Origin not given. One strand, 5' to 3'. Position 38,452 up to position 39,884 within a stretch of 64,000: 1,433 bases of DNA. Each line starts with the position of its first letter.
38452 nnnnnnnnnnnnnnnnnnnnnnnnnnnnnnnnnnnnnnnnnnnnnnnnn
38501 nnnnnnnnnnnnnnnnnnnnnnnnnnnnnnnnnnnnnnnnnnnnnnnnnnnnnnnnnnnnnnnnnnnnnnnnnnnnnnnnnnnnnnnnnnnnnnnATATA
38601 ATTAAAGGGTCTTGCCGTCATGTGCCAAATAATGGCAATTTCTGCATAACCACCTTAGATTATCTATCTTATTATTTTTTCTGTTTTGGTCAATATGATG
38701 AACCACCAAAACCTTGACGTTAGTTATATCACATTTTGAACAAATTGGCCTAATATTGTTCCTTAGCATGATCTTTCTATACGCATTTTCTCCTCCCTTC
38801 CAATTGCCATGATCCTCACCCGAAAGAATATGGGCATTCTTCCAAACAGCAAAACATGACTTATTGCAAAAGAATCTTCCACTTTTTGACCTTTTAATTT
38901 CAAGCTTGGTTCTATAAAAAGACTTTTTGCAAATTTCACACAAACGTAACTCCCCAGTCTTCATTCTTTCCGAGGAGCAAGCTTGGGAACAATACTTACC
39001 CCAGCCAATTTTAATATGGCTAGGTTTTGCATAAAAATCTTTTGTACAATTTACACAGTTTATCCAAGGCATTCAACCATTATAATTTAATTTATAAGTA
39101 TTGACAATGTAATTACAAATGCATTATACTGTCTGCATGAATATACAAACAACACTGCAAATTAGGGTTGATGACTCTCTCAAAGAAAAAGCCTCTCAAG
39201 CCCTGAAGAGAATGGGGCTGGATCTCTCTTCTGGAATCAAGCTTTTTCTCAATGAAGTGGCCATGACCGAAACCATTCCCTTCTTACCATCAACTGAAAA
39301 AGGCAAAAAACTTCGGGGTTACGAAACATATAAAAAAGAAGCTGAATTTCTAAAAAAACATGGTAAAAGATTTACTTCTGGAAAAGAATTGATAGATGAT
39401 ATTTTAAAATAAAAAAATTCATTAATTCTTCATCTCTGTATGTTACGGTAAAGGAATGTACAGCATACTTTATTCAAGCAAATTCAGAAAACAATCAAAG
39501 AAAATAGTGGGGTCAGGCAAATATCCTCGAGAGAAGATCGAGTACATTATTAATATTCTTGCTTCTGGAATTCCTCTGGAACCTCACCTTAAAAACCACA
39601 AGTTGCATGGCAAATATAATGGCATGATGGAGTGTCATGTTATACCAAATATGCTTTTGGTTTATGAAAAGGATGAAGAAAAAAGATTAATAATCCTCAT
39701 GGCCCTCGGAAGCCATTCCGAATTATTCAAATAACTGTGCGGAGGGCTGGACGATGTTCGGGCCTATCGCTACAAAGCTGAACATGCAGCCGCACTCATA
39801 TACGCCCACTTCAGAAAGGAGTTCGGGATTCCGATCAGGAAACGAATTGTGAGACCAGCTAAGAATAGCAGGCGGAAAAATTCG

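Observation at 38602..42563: Defence cluster on the other side of tRNA-His: HNH endonuclease, DinJ/YafQ toxin-antitoxin and a Gabija-like OLD-ATPase/TOPRIM plus UvrD-like helicase pair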

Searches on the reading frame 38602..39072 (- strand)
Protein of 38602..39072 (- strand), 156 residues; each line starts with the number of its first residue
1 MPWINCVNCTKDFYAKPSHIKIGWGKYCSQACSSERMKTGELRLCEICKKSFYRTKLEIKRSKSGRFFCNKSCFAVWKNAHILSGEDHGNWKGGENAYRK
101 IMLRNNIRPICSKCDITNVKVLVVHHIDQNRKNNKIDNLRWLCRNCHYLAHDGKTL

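Call 3: search_protein_families(library=pfam, proteins=[window:38602-39072:-], max_evalue=0.01)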
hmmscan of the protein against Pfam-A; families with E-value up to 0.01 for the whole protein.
window:38602-39072:- (156 aa): 3 families
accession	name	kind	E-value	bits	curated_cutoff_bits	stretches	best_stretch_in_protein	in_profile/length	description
PF13392.12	HNH_3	-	1.4e-05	25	24.8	1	122-144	19-41/46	HNH endonuclease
PF01844.29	HNH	-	0.00041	20.9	21.4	1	111-152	1-46/47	HNH endonuclease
PF14260.11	zf-C4pol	-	0.0055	17.4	28.9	1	108-147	10-49/70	C4-type zinc-finger of DNA polymerase delta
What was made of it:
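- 38602..39072 (-): Small stand-alone HNH endonuclease of 156 aa, with two N-terminal CxxC...C...C zinc-ribbon-like repeats and a C-terminal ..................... beta-beta-alpha-Me motif. Pfam HNH_3 1.4e-5, 25.0 bits against a cut-off of 24.8 (call 3).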

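Call 4: search_protein_families(library=padloc, proteins=[window:38602-39072:-], max_evalue=0.01)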
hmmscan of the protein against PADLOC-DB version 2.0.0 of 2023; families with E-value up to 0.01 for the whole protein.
window:38602-39072:- (156 aa): 6 families
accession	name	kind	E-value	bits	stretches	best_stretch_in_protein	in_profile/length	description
PDLC03687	HEase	-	8.1e-07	27.1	1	121-145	71-95/178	homing endonuclease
PDLC00642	ZorE2|ZorE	-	6.9e-06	23.7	1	37-148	135-256/283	HNH endonuclease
PDLC00643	ZorE2|ZorE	-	0.0004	17.8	1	110-147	217-258/282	HNH endonuclease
PDLC03673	HEase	-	0.00061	17.5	1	121-153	104-138/227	homing endonuclease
PDLC00645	ZorE2|ZorE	-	0.00073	16.7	1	103-147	204-251/375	HNH endonuclease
PDLC03703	HEase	-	0.00096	17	1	97-151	2-52/269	homing endonuclease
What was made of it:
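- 38602..39072 (-): PADLOC homing-endonuclease model 8.1e-7 and ZorE 6.9e-6 (call 4).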

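Call 5: search_protein_families(library=ncbifam, proteins=[window:38602-39072:-], max_evalue=0.01)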
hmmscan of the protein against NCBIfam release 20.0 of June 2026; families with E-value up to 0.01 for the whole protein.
window:38602-39072:- (156 aa): 3 families
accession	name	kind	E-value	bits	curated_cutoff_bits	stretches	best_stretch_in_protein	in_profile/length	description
NF040563.1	guided_IscB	equivalog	0.00031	20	175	1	98-153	183-238/314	RNA-guided endonuclease IscB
NF008448.1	PRK11295.1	equivalog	0.00062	20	87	1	95-152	12-74/113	YajD family HNH nuclease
NF041791.1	anti-phage_ZorE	equivalog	0.0023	16.9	600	1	66-148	165-248/358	type II Zorya anti-phage system protein ZorE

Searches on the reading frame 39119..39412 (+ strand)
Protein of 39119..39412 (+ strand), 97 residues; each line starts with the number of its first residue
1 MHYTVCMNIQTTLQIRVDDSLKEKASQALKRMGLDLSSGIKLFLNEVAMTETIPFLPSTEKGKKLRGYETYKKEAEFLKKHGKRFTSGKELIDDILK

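Call 3: search_protein_families(library=pfam, proteins=[window:39119-39412:+], max_evalue=0.01)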
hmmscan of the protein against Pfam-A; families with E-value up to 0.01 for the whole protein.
window:39119-39412:+ (97 aa): 2 families
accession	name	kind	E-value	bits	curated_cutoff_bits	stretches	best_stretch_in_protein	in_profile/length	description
PF04221.18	RelB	-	2.7e-10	40.5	22.4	1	12-55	3-46/82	RelB antitoxin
PF14716.13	HHH_8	-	0.0065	17.3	30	0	60-92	18-51/73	Helix-hairpin-helix domain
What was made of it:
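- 39119..39412 (+): RelB/DinJ-family antitoxin. Pfam RelB 2.7e-10 (call 3).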

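Call 4: search_protein_families(library=padloc, proteins=[window:39119-39412:+], max_evalue=0.01)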
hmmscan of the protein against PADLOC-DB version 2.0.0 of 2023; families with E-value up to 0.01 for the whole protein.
window:39119-39412:+ (97 aa): 0 families

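Call 5: search_protein_families(library=ncbifam, proteins=[window:39119-39412:+], max_evalue=0.01)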
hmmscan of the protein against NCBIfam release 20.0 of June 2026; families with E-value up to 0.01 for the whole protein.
window:39119-39412:+ (97 aa): 3 families
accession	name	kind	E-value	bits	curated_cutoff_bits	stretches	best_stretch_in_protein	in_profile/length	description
TIGR02384.1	RelB_DinJ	subfamily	2.6e-17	62.8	45.65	1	11-95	4-85/85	type II toxin-antitoxin system RelB/DinJ family antitoxin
NF050811.1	RelB_ParD_antitoxin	subfamily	1.2e-09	38.3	60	1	15-61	1-47/83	type II toxin-antitoxin system RelB/ParD family antitoxin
NF008412.0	PRK11235.1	equivalog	2.8e-09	37.1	96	1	11-56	2-47/80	type II toxin-antitoxin system RelB/DinJ family antitoxin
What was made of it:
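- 39119..39412 (+): TIGR02384 scores 62.8 bits against a cut-off of 45.65 (call 5).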

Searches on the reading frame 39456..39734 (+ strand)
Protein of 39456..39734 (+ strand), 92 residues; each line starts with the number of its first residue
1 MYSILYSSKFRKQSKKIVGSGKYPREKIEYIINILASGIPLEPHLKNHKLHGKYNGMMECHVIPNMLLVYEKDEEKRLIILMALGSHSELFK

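Call 3: search_protein_families(library=pfam, proteins=[window:39456-39734:+], max_evalue=0.01)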
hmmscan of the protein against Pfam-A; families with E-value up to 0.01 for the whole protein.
window:39456-39734:+ (92 aa): 3 families
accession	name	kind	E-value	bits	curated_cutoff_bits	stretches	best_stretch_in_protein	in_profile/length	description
PF15738.11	YafQ_toxin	-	8.6e-25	87.3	30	1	2-92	1-88/88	Bacterial toxin of type II toxin-antitoxin system, YafQ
PF15781.12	ParE-like_toxin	-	0.0029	18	28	1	8-91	5-83/87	ParE-like toxin of type II bacterial toxin-antitoxin system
PF05016.21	ParE_toxin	-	0.0056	17.7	23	1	6-90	3-88/89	ParE toxin of type II toxin-antitoxin system, parDE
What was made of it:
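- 39456..39734 (+): YafQ/RelE-family mRNA-interferase toxin. Pfam YafQ_toxin 8.6e-25, matched full length (call 3).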

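Call 4: search_protein_families(library=padloc, proteins=[window:39456-39734:+], max_evalue=0.01)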
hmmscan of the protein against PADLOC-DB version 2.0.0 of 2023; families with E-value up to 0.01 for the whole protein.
window:39456-39734:+ (92 aa): 0 families

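Call 5: search_protein_families(library=ncbifam, proteins=[window:39456-39734:+], max_evalue=0.01)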
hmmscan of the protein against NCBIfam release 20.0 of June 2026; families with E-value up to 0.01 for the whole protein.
window:39456-39734:+ (92 aa): 2 families
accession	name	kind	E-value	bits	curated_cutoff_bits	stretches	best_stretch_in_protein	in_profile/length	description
TIGR00053.1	TIGR00053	subfamily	1.9e-17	63.7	87.25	1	1-92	1-92/92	YafQ family addiction module toxin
TIGR02385.1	RelE_StbE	subfamily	5e-16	59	27.9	1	4-91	2-88/88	type II toxin-antitoxin system mRNA interferase toxin, RelE/StbE family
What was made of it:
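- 39456..39734 (+): TIGR00053 YafQ scores 63.7 bits, below its cut-off of 87.25 (call 5).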
